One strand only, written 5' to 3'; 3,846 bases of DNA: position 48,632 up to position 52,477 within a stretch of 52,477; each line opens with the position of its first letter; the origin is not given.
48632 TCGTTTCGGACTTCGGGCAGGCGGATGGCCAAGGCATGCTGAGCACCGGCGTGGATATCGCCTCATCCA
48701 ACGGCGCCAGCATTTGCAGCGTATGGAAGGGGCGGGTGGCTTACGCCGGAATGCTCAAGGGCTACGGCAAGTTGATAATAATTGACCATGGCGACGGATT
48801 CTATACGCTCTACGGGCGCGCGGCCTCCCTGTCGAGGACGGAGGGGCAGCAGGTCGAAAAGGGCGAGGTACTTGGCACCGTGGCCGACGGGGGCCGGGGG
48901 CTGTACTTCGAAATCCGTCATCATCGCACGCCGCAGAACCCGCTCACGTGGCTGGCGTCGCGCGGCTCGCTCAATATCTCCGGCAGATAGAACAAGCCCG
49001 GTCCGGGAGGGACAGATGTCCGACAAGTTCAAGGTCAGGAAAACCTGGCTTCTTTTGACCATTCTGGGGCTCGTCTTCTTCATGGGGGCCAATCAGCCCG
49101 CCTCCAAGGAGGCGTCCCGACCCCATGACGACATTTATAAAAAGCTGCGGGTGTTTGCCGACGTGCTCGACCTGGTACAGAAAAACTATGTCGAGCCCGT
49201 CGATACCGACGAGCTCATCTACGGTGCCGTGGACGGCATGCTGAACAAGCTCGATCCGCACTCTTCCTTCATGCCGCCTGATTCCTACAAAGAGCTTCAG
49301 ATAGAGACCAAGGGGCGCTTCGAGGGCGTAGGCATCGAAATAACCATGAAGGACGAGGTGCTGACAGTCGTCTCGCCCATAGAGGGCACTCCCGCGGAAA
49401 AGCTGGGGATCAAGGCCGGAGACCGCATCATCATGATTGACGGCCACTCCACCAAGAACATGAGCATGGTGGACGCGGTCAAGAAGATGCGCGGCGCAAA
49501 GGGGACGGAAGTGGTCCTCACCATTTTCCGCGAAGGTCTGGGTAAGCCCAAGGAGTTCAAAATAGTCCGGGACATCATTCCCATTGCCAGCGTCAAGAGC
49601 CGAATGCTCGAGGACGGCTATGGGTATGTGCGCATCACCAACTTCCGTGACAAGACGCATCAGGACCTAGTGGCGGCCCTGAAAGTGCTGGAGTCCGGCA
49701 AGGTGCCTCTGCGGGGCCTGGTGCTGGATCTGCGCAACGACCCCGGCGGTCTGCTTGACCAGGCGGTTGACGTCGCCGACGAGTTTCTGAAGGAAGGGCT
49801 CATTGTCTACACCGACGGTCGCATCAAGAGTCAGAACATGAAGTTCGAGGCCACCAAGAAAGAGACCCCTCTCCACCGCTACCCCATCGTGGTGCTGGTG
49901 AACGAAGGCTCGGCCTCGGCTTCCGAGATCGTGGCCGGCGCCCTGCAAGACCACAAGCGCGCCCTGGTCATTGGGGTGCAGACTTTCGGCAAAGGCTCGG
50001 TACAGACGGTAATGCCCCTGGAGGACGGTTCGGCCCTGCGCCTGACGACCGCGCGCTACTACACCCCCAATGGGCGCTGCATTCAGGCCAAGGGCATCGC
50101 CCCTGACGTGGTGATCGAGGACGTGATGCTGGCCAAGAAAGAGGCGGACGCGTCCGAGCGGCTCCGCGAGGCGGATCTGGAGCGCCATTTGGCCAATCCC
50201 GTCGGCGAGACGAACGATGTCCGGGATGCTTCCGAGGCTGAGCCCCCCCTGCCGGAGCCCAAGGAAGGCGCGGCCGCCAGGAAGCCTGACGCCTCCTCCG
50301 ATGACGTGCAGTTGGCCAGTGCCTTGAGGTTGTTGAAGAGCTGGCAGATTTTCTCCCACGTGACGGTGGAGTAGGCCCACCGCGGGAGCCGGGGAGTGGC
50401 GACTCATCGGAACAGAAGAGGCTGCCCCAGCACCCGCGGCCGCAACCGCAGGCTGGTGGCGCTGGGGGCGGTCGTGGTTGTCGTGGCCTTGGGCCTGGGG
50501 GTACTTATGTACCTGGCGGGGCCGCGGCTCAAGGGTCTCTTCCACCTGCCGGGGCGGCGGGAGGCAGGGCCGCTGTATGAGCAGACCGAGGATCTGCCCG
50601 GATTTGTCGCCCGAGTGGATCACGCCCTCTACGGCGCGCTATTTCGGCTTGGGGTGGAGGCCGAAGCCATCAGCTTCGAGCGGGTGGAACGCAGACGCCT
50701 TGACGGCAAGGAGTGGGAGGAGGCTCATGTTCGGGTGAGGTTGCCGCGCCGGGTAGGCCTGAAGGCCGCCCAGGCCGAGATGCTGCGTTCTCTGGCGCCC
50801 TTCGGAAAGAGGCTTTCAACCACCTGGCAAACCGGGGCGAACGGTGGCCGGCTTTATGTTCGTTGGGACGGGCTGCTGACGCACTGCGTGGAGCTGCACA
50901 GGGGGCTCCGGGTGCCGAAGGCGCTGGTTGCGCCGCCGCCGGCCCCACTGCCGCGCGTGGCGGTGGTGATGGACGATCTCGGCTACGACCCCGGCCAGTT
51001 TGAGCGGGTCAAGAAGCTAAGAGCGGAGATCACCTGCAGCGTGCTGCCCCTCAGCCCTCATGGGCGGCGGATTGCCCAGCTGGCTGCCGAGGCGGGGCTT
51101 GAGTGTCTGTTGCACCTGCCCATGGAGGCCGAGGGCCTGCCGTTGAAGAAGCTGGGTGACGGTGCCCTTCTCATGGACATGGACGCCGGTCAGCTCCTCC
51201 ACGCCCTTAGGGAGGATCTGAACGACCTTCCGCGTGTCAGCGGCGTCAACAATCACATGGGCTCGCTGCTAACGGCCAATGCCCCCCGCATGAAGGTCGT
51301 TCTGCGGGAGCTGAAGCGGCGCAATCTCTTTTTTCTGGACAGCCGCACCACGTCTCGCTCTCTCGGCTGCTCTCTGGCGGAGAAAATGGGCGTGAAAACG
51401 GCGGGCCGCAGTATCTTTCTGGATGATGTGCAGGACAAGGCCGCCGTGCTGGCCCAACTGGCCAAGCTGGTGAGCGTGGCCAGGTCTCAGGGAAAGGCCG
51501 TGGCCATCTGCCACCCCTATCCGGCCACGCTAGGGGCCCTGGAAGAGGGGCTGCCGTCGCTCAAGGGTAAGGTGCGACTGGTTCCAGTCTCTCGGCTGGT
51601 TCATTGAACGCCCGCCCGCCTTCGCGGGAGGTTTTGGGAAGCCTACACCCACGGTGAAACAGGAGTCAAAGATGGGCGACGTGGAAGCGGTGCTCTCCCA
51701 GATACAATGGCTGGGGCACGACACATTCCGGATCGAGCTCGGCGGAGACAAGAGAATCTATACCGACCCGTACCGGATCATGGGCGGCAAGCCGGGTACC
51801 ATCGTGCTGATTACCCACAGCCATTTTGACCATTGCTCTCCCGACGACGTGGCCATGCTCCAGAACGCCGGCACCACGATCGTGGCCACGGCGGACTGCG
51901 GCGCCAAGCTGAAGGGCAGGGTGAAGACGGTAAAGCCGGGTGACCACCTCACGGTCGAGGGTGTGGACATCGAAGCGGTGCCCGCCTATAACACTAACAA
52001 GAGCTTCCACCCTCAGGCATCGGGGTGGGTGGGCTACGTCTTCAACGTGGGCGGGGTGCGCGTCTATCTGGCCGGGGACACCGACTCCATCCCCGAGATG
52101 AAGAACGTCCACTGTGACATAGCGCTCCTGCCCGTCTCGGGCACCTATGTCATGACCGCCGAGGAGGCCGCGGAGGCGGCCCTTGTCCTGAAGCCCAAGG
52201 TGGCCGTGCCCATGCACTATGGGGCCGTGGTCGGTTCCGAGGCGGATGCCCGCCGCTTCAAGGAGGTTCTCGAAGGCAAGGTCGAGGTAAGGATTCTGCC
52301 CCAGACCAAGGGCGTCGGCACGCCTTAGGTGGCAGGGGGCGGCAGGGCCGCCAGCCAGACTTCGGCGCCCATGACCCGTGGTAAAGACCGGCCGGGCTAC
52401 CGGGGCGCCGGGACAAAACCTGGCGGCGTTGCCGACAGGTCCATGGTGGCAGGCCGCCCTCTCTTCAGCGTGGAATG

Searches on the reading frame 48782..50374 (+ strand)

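Call 22: search_protein_families(library=pfam, proteins=[window:48782-50374:+], max_evalue=0.001)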
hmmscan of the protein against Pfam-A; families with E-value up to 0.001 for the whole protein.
window:48782-50374:+ (530 aa): 5 families
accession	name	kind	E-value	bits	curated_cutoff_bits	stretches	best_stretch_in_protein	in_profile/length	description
PF03572.23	Peptidase_S41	-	3.9e-59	199.4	24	1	280-444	2-164/165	Peptidase family S41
PF17820.7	PDZ_6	-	5e-13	49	27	1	196-248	2-52/54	PDZ domain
PF00595.29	PDZ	-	2.4e-11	44.3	23.2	1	174-248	4-80/81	PDZ domain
PF22694.1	CtpB_N-like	-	2.1e-10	41.3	27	1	112-165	28-82/85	Activating protease CtpB N-terminal domain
PF13180.12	PDZ_2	-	2.3e-10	41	27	1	183-252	3-71/80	PDZ domain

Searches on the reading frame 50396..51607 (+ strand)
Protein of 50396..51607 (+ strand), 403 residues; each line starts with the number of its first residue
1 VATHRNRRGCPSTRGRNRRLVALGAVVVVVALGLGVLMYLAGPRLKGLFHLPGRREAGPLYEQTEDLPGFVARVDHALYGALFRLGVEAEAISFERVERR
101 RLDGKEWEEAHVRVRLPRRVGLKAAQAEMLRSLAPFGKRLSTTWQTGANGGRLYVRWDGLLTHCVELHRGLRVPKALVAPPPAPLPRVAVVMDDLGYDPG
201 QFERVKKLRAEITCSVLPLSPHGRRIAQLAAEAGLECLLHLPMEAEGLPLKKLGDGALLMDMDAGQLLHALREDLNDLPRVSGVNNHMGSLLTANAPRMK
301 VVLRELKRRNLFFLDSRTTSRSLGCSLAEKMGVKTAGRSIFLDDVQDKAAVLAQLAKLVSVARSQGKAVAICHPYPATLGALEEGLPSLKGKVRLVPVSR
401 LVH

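Call 22: search_protein_families(library=pfam, proteins=[window:50396-51607:+], max_evalue=0.001)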
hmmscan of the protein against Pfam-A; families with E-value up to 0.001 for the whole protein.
window:50396-51607:+ (403 aa): 2 families
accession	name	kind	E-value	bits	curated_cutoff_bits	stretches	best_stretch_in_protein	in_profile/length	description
PF04748.18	Polysacc_deac_2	-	2.9e-72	242.7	27.5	1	190-402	1-212/212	Divergent polysaccharide deacetylase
PF11992.13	TgpA_N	-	0.00046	19.7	30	0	9-54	151-194/333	TgpA N-terminal domain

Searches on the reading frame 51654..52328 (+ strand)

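Call 73: search_protein_families(library=pfam, proteins=[window:51654-52328:+], max_evalue=0.001)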
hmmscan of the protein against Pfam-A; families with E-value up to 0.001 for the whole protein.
window:51654-52328:+ (224 aa): 3 families
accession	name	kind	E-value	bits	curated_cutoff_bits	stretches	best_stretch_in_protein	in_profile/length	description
PF13483.12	Lactamase_B_3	-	2.1e-31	109.5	24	1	16-188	1-160/160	Beta-lactamase superfamily domain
PF12706.13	Lactamase_B_2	-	8.8e-21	74.9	27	1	47-189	30-200/200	Beta-lactamase superfamily domain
PF00753.33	Lactamase_B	-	5.9e-06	26.8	22.7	1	44-188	40-196/196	Metallo-beta-lactamase superfamily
